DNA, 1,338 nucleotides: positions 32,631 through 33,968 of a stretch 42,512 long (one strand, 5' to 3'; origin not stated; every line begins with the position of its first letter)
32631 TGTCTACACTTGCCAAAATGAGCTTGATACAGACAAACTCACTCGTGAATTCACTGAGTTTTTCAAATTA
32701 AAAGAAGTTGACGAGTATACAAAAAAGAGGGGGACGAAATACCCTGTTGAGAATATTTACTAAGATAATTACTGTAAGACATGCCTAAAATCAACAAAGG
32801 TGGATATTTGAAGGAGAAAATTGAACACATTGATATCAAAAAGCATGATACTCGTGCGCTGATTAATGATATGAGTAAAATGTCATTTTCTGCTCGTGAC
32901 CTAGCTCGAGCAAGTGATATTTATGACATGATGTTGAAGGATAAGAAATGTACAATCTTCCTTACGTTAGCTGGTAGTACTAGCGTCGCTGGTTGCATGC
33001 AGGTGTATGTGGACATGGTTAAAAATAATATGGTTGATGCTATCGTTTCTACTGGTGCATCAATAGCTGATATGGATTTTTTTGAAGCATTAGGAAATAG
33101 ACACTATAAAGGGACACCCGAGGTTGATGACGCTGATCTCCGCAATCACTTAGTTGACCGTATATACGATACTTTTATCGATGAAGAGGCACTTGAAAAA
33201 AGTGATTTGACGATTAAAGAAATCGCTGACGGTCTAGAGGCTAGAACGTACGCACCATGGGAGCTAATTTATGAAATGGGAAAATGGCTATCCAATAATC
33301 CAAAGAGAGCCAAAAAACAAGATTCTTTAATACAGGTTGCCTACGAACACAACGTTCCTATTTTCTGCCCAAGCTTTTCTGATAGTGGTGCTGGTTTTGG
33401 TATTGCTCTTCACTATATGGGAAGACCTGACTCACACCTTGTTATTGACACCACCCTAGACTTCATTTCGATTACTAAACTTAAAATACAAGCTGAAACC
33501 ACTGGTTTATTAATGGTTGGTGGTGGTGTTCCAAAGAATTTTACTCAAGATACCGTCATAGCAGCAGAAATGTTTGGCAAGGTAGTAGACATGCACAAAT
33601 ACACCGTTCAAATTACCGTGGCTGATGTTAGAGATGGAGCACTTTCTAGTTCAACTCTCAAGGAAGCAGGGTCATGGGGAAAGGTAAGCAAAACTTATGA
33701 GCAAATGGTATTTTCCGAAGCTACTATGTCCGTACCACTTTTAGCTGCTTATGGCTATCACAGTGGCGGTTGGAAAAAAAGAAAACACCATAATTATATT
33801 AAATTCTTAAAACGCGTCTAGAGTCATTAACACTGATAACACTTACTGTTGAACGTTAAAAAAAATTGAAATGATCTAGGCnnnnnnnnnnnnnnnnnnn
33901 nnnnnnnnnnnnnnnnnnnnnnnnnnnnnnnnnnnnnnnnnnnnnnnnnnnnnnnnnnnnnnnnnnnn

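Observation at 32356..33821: AdoMetDC-family pyruvoyl enzyme adjacent to a deoxyhypusine-synthase-like gene, with no spermidine synthase nearby: atypical polyamine or hypusine-like module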

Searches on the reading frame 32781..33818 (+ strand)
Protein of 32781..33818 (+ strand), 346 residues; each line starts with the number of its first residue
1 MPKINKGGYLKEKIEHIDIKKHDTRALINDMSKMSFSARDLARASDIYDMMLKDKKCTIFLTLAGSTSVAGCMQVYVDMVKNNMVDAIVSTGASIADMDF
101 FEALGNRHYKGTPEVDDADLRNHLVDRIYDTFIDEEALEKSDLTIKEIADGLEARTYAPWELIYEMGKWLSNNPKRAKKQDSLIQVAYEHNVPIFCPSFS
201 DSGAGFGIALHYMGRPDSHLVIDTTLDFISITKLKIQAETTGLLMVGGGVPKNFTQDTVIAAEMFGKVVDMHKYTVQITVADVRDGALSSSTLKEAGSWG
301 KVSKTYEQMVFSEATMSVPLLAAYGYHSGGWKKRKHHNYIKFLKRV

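Call 3: search_protein_families(library=pfam, proteins=[window:32781-33818:+], max_evalue=0.01)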
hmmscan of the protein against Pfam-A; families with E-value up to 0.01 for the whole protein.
window:32781-33818:+ (346 aa): 1 family
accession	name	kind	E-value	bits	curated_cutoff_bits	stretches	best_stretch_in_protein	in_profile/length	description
PF01916.23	DS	-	7.3e-90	301.6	27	1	27-324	2-287/288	Deoxyhypusine synthase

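Call 4: search_protein_families(library=ncbifam, proteins=[window:32781-33818:+], max_evalue=0.01)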
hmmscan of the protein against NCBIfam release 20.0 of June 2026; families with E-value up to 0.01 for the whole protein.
window:32781-33818:+ (346 aa): 7 families
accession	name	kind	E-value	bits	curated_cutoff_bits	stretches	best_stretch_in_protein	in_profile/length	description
NF002699.1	PRK02492.1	equivalog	5.8e-157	521.8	500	1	9-343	3-337/338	1,9-bis(guanidino)-5-aza-nonane synthase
NF002006.0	PRK00805.1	equivalog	3.4e-85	285.9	434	1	9-339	6-331/338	deoxyhypusine synthase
NF002630.0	PRK02301.1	equivalog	5e-67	226.4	364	1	10-323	10-309/318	deoxyhypusine synthase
TIGR00321.1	dhys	equivalog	1.3e-62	211.9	304.25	1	15-324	3-298/301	deoxyhypusine synthase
NF001980.1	PRK00770.1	equivalog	1.1e-54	185.8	450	1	15-334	2-329/350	homospermidine biosynthesis protein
NF002294.1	PRK01221.1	equivalog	2.9e-43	148.4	350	1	20-323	7-298/300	deoxyhypusine synthase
NF003052.1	PRK03971.1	equivalog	1.5e-40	139.5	380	1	21-323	28-330/334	deoxyhypusine synthase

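Call 20: find_related_loci(query=window:32781-33818:+, collection=genome_contigs, flank=8000)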
Query window:32781-33818:+ (346 aa) in genome_contigs; peptide patterns used: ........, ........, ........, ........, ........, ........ (x = any residue, [..] = any of these).
597 stretches matched a pattern (row limit reached: there are more); 476 encode a relative of the query (tblastn E <= 1e-3); the best 80 are kept; 80 distinct loci.
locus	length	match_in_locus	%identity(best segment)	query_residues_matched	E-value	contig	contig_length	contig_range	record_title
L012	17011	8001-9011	64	4-343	5e-150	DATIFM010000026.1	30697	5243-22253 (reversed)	MAG TPA_asm: Candidatus Bilamarchaeum sp. isolate SMAG_U16395 k141_490150, whole genome shotgun sequence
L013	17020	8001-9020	64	1-343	4e-150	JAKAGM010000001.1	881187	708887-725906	MAG: bacterium isolate WY2.bin33 NODE_1_length_881187_cov_3.460649, whole genome shotgun sequence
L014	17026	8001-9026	64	1-345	4e-150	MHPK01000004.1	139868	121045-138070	MAG: Candidatus Staskawiczbacteria bacterium RIFOXYB1_FULL_38_37 rifoxyb1_full_scaffold_284, whole genome shotgun sequen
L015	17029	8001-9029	62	3-345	3e-149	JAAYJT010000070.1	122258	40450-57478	MAG: Bacteroidales bacterium isolate AS10tlH2TH_315 261717_AS10, whole genome shotgun sequence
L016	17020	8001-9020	63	3-344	5e-149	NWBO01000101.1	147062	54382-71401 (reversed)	MAG: Bacteroidales bacterium Phil12 707_L1_merged_contig_3368, whole genome shotgun sequence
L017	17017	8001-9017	65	3-343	4e-149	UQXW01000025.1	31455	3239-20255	uncultured Bacteroidetes bacterium isolate UMGS746 genome assembly, contig: NODE_48_length_31455_cov_7.3129, whole genom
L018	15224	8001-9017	64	3-343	1e-148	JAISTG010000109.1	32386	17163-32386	MAG: Bacteroidales bacterium isolate Md513_bin13 k119_1387172, whole genome shotgun sequence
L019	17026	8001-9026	63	3-345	8e-149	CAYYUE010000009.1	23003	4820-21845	MAG TPA_asm: uncultured Bacteroidaceae bacterium isolate SRP335695_co1_125 genome assembly, contig: NODE_966_length_2300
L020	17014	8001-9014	64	4-343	1e-148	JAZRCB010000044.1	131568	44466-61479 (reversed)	MAG: Candidatus Onthomorpha sp. isolate T1900045121_TC20190115.MAGScoT_cleanbin_000001 SGB_4836_k141_2428953, whole geno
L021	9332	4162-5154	65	10-343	1e-148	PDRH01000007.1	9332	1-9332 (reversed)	MAG: Bacteroidetes bacterium isolate DOLZORAL124_57_6 DolZOral124_scaffold_12192, whole genome shotgun sequence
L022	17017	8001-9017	65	3-343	7e-149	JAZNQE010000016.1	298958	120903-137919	MAG: Candidatus Onthomorpha sp. isolate T1900044829_TS20190295.MAGScoT_cleanbin_000002 SGB_2884_k141_381863, whole genom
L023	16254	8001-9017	65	3-343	1e-148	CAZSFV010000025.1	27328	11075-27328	MAG TPA_asm: uncultured Bacteroidaceae bacterium isolate SRP350583_co2_555 genome assembly, contig: NODE_2345_length_273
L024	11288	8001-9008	64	1-339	2e-148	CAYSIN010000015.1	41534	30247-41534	MAG TPA_asm: uncultured Bacteroidales bacterium isolate binchicken_co20_354 genome assembly, contig: NODE_2108_length_41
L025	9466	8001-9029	62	3-345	2e-148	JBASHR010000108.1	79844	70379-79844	MAG: Bacteroidales bacterium isolate MFD13481_ilm_asm_bin22 k127_89463, whole genome shotgun sequence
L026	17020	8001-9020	63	3-345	4e-148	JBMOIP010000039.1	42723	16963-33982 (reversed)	MAG: Bacteroidales bacterium isolate Deming_bin.452 contig1598, whole genome shotgun sequence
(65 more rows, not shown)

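Call 43: search_solved_structures(query=window:32781-33818:+, max_evalue=1e-10, show_alignments=2)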
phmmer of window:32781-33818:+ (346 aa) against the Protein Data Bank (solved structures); distinct sequences matched with E-value up to 1e-10: 17.
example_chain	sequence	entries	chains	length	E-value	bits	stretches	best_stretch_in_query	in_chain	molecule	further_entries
7cmc_A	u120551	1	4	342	1.8e-32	116.1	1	12-322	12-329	Probable deoxyhypusine synthase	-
8put_A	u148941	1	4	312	4.7e-27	98.4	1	4-323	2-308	Probable deoxyhypusine synthase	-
1dhs_A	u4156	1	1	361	9.4e-19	71.1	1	40-324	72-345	DEOXYHYPUSINE SYNTHASE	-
9id2_A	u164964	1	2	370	1e-18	71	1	40-324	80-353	Deoxyhypusine synthase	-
1rlz_A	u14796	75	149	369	1e-18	71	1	40-324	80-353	Deoxyhypusine synthase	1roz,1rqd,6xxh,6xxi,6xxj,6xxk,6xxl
8pvu_A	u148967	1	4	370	1e-18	71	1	40-324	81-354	Deoxyhypusine synthase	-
8r3u_AAA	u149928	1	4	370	1e-18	71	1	40-324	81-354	Deoxyhypusine synthase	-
7a6s_A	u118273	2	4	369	1e-18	71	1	40-324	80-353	Deoxyhypusine synthase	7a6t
8a0g_A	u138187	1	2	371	1e-18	71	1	40-324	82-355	Deoxyhypusine synthase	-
6p4v_A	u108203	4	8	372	1e-18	71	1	40-324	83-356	Deoxyhypusine synthase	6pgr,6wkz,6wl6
9iex_B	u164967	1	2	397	1.1e-18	70.9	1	40-324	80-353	Deoxyhypusine synthase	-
9iex_A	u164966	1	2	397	1.2e-18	70.7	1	40-324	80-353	Deoxyhypusine synthase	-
8qzw_A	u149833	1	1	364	6.4e-18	68.3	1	50-325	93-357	Deoxyhypusine synthase related protein, putative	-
8a0e_A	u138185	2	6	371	6.8e-18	68.3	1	40-324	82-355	Deoxyhypusine synthase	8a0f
8qzx_A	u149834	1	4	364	4.4e-17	65.6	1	50-325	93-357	Deoxyhypusine synthase related protein, putative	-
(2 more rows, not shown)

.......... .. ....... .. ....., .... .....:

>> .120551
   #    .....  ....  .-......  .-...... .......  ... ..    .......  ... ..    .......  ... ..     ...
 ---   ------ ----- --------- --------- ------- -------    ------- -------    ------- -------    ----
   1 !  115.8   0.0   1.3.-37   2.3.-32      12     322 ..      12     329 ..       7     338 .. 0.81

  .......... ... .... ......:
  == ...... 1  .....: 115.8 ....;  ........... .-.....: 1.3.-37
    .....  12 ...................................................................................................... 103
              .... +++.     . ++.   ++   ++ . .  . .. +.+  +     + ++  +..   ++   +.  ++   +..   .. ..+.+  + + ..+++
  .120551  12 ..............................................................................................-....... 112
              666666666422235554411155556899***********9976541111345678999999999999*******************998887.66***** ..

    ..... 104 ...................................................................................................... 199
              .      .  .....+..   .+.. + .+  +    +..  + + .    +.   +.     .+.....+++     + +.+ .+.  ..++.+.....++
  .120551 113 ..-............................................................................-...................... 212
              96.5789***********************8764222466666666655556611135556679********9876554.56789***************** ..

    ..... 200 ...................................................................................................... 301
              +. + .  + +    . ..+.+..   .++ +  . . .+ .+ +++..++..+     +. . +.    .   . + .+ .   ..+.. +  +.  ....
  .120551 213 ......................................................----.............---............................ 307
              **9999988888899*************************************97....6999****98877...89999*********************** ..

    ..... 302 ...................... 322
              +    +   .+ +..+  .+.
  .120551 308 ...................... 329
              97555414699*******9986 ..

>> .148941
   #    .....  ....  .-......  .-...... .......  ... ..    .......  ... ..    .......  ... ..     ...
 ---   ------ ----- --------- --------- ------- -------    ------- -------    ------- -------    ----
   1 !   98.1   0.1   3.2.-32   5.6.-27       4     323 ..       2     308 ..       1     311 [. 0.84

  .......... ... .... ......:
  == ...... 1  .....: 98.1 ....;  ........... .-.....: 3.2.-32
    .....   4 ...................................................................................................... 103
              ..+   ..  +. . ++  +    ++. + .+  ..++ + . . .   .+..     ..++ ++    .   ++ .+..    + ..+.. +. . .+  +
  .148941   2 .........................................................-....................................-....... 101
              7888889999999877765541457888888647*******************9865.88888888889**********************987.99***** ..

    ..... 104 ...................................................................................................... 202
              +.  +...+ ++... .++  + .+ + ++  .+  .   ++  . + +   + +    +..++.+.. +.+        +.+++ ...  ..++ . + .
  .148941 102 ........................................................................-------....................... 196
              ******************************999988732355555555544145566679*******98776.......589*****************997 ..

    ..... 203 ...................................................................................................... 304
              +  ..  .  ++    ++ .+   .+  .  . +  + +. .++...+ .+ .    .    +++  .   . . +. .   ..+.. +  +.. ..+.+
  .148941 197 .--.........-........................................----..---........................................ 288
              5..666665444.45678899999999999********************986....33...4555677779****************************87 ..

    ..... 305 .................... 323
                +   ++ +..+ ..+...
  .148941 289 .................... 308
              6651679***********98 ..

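Call 63: search_solved_structures(query=window:32781-33818:+, max_evalue=1e-17, show_alignments=5)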
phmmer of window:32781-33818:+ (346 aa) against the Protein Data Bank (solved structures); distinct sequences matched with E-value up to 1e-17: 14.
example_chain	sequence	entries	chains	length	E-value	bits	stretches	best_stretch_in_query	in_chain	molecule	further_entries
7cmc_A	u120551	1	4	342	1.8e-32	116.1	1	12-322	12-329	Probable deoxyhypusine synthase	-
8put_A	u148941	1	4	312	4.7e-27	98.4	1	4-323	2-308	Probable deoxyhypusine synthase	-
1dhs_A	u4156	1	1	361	9.4e-19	71.1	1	40-324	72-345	DEOXYHYPUSINE SYNTHASE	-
9id2_A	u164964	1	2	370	1e-18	71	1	40-324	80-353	Deoxyhypusine synthase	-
1rlz_A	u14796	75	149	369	1e-18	71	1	40-324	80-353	Deoxyhypusine synthase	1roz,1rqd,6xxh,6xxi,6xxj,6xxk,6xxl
8pvu_A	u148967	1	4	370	1e-18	71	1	40-324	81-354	Deoxyhypusine synthase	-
8r3u_AAA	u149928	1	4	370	1e-18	71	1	40-324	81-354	Deoxyhypusine synthase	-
7a6s_A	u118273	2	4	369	1e-18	71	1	40-324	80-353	Deoxyhypusine synthase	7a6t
8a0g_A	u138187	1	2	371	1e-18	71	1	40-324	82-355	Deoxyhypusine synthase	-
6p4v_A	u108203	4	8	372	1e-18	71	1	40-324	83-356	Deoxyhypusine synthase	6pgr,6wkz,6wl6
9iex_B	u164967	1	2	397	1.1e-18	70.9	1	40-324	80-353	Deoxyhypusine synthase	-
9iex_A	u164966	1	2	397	1.2e-18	70.7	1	40-324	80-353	Deoxyhypusine synthase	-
8qzw_A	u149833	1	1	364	6.4e-18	68.3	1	50-325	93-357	Deoxyhypusine synthase related protein, putative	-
8a0e_A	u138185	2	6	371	6.8e-18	68.3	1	40-324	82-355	Deoxyhypusine synthase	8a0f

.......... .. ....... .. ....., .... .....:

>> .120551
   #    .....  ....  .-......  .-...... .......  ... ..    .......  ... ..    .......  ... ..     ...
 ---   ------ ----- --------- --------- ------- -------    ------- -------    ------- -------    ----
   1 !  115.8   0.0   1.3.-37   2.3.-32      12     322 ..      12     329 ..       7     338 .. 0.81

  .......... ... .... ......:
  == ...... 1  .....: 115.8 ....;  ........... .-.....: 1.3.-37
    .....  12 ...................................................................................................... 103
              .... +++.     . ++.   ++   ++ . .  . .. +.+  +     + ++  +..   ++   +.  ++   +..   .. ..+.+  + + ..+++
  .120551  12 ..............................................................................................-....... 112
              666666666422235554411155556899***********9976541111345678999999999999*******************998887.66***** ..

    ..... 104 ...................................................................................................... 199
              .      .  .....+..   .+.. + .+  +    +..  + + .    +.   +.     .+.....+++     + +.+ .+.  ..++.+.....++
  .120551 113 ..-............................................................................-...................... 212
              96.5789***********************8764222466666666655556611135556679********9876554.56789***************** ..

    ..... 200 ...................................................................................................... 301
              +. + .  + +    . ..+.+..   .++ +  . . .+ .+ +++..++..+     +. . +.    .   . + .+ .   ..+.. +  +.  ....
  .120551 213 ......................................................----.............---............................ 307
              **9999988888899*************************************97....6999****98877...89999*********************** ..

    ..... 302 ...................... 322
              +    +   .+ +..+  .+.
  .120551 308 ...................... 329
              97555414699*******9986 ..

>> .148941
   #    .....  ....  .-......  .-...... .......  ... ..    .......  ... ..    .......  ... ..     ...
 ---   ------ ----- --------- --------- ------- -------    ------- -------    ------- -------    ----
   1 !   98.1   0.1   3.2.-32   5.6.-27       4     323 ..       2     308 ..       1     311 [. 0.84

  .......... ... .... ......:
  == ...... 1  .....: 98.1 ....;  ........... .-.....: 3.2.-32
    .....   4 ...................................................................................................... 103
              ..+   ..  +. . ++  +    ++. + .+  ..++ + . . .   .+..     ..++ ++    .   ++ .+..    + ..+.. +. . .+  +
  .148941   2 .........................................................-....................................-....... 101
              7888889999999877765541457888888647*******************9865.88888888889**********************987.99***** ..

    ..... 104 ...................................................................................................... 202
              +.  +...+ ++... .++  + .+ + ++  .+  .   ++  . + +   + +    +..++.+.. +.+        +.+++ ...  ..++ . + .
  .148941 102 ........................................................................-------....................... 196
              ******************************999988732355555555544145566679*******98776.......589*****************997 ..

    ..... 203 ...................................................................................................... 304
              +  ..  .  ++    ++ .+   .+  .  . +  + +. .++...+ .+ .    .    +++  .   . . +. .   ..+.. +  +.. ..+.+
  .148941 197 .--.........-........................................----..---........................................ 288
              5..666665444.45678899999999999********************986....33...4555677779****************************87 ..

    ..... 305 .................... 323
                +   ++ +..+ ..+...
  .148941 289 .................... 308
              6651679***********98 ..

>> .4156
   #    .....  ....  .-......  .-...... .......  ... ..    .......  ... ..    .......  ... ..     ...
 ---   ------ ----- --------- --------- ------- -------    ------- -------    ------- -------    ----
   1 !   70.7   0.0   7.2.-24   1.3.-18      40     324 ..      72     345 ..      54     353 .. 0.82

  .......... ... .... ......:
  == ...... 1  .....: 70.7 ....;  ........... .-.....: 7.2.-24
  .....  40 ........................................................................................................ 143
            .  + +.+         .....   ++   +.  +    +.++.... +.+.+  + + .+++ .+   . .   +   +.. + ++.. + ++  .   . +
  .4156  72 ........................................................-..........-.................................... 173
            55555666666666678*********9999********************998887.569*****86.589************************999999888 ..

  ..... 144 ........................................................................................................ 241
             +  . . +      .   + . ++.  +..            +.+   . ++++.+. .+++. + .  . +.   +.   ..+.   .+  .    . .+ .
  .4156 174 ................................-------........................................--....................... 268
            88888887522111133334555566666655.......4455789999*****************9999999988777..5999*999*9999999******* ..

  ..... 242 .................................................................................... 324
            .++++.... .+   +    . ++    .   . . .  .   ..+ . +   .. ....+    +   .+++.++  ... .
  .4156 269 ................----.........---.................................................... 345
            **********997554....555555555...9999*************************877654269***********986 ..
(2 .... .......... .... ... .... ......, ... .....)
